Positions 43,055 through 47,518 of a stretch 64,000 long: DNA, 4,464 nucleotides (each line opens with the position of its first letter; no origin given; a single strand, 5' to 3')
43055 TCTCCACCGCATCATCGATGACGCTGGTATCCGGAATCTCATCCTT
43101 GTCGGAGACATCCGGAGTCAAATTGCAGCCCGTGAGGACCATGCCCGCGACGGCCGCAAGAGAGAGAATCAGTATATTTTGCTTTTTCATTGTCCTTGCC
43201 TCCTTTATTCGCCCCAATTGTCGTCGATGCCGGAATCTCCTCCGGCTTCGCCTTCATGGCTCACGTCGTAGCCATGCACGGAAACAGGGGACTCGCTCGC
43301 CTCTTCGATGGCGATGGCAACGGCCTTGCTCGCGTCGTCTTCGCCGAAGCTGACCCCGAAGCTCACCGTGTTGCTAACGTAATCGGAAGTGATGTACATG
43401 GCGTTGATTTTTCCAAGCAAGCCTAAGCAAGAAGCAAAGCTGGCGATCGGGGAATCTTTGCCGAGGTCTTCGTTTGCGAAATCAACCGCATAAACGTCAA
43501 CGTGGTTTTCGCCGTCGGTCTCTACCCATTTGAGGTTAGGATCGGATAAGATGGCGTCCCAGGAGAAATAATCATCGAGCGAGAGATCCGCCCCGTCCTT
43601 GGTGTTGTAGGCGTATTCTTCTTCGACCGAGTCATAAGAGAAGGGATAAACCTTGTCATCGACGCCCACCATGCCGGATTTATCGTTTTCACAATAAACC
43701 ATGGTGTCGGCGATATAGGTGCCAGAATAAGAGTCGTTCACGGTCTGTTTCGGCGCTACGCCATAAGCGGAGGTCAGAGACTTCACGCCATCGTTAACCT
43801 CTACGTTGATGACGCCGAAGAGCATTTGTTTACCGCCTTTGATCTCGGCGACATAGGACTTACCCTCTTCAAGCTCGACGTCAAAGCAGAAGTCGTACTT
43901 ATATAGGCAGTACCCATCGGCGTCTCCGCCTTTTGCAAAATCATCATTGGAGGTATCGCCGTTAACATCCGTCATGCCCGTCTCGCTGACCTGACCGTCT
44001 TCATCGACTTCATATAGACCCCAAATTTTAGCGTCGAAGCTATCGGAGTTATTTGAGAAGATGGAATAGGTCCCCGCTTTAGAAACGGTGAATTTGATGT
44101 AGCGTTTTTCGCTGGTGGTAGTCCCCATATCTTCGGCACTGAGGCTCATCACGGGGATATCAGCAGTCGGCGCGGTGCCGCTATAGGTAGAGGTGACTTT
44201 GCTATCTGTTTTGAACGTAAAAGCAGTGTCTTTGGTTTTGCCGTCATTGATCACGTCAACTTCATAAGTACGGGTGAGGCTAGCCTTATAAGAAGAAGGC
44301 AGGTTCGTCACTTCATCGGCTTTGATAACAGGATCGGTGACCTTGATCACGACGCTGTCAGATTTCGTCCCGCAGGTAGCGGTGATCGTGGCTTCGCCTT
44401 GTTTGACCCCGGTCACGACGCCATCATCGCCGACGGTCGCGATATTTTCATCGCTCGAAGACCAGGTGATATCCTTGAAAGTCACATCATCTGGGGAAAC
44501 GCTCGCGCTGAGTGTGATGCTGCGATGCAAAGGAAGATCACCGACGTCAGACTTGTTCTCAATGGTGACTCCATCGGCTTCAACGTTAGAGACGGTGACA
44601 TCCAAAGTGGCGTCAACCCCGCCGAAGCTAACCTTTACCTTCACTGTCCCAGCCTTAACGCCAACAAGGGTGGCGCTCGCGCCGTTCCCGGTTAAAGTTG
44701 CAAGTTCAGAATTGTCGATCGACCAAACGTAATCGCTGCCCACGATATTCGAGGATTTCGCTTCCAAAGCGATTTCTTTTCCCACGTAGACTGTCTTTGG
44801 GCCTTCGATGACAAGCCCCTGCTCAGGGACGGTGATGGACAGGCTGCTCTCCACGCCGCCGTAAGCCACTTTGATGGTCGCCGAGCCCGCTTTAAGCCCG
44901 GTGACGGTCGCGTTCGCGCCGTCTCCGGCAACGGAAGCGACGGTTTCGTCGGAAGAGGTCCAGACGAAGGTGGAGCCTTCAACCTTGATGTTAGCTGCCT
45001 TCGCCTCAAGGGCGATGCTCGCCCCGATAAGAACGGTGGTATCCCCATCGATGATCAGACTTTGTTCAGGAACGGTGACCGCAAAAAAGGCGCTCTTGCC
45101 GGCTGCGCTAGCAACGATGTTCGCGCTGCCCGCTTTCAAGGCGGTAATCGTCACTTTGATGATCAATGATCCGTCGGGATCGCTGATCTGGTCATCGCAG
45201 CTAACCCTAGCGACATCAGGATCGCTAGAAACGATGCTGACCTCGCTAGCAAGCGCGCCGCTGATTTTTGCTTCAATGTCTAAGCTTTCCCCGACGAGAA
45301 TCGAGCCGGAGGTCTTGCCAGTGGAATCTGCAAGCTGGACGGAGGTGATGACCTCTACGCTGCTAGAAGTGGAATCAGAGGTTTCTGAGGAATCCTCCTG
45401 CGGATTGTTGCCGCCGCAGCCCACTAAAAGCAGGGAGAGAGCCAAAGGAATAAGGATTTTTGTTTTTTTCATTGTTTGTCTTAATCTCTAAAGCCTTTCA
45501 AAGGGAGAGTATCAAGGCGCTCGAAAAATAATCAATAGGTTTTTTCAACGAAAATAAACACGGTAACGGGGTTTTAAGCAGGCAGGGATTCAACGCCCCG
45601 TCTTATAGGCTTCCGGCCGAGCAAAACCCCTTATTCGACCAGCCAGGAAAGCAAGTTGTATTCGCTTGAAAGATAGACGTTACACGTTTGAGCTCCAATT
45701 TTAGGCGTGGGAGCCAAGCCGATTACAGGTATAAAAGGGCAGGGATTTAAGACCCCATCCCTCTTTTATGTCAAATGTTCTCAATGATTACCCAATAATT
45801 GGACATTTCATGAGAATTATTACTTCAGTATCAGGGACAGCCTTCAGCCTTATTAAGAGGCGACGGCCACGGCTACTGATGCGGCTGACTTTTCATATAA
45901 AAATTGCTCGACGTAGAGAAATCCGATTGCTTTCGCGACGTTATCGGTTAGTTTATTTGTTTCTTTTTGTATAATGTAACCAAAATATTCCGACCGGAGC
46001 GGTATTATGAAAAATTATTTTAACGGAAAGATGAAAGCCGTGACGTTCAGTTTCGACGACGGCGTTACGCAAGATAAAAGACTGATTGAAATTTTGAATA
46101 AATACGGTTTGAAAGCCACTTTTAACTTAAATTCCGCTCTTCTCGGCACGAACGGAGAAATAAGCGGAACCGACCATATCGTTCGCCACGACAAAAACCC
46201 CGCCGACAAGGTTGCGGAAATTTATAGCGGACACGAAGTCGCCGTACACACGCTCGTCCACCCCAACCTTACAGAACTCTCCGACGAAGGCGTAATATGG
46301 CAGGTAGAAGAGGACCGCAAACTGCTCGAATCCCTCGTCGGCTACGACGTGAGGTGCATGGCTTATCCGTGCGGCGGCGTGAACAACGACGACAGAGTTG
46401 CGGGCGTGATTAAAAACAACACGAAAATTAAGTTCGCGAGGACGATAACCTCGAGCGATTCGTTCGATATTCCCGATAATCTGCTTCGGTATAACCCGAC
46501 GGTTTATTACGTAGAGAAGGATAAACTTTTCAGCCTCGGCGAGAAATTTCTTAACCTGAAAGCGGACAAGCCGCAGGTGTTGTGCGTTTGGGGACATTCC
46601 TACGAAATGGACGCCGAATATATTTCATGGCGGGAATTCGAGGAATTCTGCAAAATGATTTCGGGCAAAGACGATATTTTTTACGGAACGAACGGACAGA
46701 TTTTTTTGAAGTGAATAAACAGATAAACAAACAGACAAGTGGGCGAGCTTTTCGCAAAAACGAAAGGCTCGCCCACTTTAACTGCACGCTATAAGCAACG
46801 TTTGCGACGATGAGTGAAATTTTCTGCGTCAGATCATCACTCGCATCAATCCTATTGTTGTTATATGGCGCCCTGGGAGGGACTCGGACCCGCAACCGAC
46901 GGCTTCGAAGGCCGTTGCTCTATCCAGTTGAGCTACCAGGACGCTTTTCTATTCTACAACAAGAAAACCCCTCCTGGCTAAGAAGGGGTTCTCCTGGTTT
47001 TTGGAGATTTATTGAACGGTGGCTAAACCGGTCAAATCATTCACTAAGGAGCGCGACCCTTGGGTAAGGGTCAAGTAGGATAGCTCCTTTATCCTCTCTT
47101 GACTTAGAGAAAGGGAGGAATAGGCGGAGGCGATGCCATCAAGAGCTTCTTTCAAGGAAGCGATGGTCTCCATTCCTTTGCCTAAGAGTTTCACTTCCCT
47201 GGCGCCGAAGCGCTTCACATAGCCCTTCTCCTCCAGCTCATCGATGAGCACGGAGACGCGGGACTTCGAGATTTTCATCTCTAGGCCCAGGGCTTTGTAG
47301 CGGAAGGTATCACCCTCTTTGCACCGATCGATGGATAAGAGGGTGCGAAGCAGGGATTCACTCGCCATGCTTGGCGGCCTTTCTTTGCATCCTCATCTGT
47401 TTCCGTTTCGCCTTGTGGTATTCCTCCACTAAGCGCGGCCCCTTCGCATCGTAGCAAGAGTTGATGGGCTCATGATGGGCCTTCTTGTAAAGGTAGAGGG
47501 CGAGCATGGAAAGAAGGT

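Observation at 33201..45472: Five-gene, lipoprotein-only operon (12.3 kb) encoding giant modular surface proteins with no recognisable enzyme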

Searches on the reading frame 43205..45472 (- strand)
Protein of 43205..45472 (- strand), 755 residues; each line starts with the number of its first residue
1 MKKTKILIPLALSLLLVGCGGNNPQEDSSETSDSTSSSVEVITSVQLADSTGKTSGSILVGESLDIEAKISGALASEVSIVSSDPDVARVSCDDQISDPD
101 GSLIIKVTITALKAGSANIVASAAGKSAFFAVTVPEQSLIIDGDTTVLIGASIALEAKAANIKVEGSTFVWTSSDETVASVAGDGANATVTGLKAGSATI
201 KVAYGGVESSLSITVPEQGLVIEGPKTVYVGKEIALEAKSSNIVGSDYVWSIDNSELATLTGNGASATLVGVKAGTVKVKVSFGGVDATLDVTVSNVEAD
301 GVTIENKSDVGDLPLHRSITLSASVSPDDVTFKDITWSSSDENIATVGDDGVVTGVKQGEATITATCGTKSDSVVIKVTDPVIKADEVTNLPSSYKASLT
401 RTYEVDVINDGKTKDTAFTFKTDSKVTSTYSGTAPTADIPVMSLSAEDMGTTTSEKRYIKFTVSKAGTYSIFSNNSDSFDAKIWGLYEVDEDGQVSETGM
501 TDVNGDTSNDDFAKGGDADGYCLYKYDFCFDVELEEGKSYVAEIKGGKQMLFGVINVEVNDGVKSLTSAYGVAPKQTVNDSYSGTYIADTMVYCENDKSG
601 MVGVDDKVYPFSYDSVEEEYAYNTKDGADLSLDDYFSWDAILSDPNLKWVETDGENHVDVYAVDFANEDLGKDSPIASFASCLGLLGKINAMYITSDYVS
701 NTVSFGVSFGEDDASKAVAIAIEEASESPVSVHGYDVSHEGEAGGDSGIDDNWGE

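Call 3: search_protein_families(library=pfam, proteins=[window:43205-45472:-], max_evalue=0.1)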
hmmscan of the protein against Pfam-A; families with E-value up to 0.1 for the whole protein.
window:43205-45472:- (755 aa): 5 families
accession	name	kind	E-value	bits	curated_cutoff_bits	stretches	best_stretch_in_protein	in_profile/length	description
PF02368.24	Big_2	-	1.6e-23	82.9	22.8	3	318-378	19-79/79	Bacterial Ig-like domain (group 2)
PF22359.2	Big-like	-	2.5e-06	28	27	1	336-379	4-47/48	Bacterial Ig-like domain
PF21764.3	Invasin_D4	-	0.0011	19.8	27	0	329-361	34-65/88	Invasin, domain 4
PF21461.3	HL_N-beta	-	0.002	18.3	27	0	246-282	12-44/57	Hyaluronate lyase, N-terminal beta-sheet domain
PF16820.11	PKD_3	-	0.018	15.3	26.3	0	227-280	14-63/68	PKD-like domain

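Call 4: search_protein_families(library=ncbifam, proteins=[window:43205-45472:-], max_evalue=0.1)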
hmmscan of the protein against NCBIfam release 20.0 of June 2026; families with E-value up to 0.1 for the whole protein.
window:43205-45472:- (755 aa): 3 families
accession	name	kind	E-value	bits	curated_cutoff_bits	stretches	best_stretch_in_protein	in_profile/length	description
NF058647.1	lipo_LytA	equivalog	0.0068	16.6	110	1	1-42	1-42/107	acidic lipoprotein LytA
NF041193.1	lipo_SP0191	subfamily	0.041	13.9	75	1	1-45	1-46/190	SP0191 family lipoprotein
NF045774.1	cytochro_C551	exception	0.081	12.9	118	0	1-37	1-40/110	cytochrome c551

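Call 41: search_solved_structures(query=window:43205-45472:-, max_evalue=1)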
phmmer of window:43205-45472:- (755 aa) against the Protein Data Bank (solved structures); distinct sequences matched with E-value up to 1: 5.
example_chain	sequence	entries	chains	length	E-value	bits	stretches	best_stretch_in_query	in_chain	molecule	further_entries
7quz_AAA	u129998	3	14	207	1.2e-10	43.6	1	294-379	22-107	Beta-1,3-glucanase bglH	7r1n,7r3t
6n1a_A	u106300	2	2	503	0.0082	17.7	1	308-378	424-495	Carbohydrate-binding protein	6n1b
2mog_A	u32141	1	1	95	0.016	16.8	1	329-378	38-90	Bacterial Ig-like domain, group 2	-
2mqg_A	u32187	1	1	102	0.031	15.8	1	328-378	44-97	LigB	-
2l04_A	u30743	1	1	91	0.98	10.9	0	142-209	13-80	Major tail protein V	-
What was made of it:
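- On Big_2 (PF02368) Ig-like domain proteins (g1): PDB Big_2 domains are hit (call 41).
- Big_2 domains commonly accompany carbohydrate-active proteins (call 41).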

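Call 79: list_cluster_members(proteins=[window:43205-45472:-, window:39096-43190:-, window:36721-39003:-, window:35898-36707:-, window:33201-35882:-, window:31729-33117:+])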
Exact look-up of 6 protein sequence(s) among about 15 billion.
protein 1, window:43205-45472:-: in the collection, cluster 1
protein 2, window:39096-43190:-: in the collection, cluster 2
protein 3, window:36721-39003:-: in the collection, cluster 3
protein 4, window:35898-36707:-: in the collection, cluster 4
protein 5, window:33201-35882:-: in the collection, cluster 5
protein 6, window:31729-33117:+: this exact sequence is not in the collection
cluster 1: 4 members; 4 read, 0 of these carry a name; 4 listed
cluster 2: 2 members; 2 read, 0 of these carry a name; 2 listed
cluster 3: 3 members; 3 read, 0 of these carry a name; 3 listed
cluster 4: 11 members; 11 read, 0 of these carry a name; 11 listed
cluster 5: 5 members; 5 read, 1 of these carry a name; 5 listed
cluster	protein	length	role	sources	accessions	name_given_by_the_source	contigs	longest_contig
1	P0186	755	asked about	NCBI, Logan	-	-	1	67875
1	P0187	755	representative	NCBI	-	-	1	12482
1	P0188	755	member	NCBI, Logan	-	-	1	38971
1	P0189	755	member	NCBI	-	-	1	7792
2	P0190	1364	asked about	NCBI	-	-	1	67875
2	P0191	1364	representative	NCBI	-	-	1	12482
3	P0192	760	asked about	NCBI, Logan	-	-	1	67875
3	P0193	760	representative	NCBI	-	-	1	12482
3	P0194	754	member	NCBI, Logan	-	-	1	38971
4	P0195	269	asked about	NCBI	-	-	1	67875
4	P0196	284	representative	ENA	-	-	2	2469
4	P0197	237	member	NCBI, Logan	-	-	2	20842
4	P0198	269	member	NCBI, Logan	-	-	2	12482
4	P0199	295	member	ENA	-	-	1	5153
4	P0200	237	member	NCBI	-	-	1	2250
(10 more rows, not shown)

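Call 90: search_protein_families(library=padloc, proteins=[window:43205-45472:-], max_evalue=0.01)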
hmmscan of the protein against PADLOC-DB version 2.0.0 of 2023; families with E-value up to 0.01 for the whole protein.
window:43205-45472:- (755 aa): 0 families

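Call 91: search_protein_families(library=phrogs, proteins=[window:43205-45472:-], max_evalue=0.01)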
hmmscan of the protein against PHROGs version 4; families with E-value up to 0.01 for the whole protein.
window:43205-45472:- (755 aa): 15 families
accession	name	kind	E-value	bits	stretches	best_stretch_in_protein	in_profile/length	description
phrog_215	-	head and packaging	8.7e-34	118.4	3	294-484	218-420/491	structural protein with Ig domain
phrog_41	-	tail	1.5e-14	55.2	3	296-379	157-241/245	major tail protein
phrog_10059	-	unknown function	3.1e-13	50.2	1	318-380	201-263/345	-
phrog_16444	-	unknown function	3.4e-12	46.5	1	314-426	228-344/397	-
phrog_341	-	tail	8.6e-11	43.1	1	295-379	63-146/154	major tail protein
phrog_290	-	tail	9.6e-09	36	1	275-379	306-410/411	minor tail protein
phrog_20087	-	tail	1.4e-07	32.6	1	334-367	120-153/170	tail protein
phrog_28902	-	tail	2.4e-06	27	1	79-395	64-386/709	major tail protein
phrog_14417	-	tail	3e-06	26.2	1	247-348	237-337/1005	tail fiber protein; host specificity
phrog_22121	-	unknown function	6.8e-06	25.5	1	334-385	518-571/765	-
phrog_1280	-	other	4.3e-05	24.2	1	317-371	181-235/248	Ig domain containing protein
phrog_885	-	tail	4.3e-05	23.7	1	302-381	204-287/338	major tail protein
phrog_853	-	tail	0.00057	20.1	2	145-204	174-233/254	major tail protein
phrog_3575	-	tail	0.00059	19.9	1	296-373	376-451/461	major tail protein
phrog_3224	-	unknown function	0.0045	18.1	1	1-46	2-47/96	-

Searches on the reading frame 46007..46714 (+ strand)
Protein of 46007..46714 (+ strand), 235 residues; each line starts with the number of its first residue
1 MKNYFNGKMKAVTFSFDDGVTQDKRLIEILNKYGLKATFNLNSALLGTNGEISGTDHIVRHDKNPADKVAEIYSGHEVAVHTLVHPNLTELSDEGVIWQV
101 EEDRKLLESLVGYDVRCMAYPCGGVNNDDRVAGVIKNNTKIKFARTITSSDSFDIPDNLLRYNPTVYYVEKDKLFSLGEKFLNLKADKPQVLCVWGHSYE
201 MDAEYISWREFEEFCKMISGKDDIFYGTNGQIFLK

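Call 12: search_protein_families(library=pfam, proteins=[window:46007-46714:+], max_evalue=0.001)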
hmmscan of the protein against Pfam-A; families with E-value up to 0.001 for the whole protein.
window:46007-46714:+ (235 aa): 1 family
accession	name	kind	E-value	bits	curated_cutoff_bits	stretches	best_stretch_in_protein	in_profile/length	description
PF01522.26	Polysacc_deac_1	-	7.3e-20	71.6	23.1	1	8-128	5-111/124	Polysaccharide deacetylase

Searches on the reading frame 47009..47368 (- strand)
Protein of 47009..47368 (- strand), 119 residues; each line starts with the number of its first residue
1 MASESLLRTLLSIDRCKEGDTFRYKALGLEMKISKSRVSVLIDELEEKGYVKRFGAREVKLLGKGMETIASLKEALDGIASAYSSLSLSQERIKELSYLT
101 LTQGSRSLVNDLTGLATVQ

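Call 12: search_protein_families(library=pfam, proteins=[window:47009-47368:-], max_evalue=0.001)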
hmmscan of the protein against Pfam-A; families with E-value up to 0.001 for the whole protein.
window:47009-47368:- (119 aa): 3 families
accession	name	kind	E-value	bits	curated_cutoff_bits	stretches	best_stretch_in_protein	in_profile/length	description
PF12802.13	MarR_2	-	1.2e-05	25.8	27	1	25-53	24-52/61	MarR family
PF01047.28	MarR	-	0.00027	21.2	24.6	1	23-53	19-49/59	MarR family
PF01325.25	Fe_dep_repress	-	0.00075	20.1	26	0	4-52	7-53/60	Iron dependent repressor, N-terminal DNA binding domain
